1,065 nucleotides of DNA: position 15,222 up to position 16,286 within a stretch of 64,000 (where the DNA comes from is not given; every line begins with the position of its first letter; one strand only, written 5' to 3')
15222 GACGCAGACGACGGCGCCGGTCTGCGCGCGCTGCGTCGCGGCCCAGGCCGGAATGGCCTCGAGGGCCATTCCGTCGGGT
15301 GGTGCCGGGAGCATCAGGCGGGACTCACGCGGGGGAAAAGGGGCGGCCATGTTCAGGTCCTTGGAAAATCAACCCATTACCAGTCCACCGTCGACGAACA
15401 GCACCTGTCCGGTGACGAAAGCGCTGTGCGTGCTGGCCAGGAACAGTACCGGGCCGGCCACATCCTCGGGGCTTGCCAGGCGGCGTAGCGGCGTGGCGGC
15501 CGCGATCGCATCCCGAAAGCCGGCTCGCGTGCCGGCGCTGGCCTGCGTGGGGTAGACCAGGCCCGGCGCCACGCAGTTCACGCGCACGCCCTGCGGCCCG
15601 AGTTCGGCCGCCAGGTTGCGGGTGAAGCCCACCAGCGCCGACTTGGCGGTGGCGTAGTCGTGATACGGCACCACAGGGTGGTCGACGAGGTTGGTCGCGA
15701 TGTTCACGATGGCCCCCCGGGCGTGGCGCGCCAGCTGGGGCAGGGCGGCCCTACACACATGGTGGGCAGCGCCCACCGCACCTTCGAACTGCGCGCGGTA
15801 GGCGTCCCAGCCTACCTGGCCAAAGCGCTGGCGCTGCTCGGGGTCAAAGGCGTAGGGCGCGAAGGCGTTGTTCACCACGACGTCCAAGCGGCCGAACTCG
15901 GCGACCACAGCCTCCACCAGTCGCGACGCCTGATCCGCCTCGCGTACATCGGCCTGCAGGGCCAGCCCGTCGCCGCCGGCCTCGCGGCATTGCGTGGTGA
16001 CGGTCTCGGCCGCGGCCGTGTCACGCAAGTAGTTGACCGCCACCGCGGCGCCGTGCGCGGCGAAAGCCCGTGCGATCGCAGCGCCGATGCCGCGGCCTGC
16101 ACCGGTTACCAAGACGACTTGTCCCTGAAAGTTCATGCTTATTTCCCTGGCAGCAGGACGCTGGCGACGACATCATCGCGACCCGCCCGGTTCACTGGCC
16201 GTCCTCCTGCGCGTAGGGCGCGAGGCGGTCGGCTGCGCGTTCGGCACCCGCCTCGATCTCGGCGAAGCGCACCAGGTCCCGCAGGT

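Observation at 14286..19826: TPP-riboswitch-controlled operon thiD - luxE-like - luxC-like - SDR - thiE: candidate undescribed reductive thiamine-precursor salvage pathway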

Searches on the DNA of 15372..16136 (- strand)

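Call 54: search_rna_families(sources=[L082, L084], threshold=evalue, max_evalue=0.001)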
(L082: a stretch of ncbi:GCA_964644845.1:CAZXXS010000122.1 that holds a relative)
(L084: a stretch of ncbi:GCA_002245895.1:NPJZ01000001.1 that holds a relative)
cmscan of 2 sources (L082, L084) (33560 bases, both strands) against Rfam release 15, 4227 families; matches with E-value up to 0.001: 1.
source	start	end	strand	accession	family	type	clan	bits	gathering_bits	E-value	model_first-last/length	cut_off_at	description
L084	7917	8010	+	RF00059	TPP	Cis-reg; riboswitch;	-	69.8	54.3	6e-12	1-105/105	no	TPP riboswitch aptamer (THI element)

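Call 78: search_rna_families(sources=[L086, L087, L082], threshold=evalue, max_evalue=0.1)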
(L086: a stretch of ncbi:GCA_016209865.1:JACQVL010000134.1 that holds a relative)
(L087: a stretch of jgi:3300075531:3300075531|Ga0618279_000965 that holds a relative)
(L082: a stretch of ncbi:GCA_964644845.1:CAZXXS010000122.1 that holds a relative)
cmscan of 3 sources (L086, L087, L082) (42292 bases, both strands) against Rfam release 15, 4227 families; matches with E-value up to 0.1: 2.
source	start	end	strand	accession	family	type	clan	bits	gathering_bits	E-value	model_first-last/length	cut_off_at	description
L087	7831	7937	+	RF00059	TPP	Cis-reg; riboswitch;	-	79.7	54.3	2.8e-14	1-105/105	no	TPP riboswitch aptamer (THI element)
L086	7234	7314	-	RF00707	mir-197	Gene; miRNA;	-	32.5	74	0.072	1-75/75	no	mir-197 microRNA precursor family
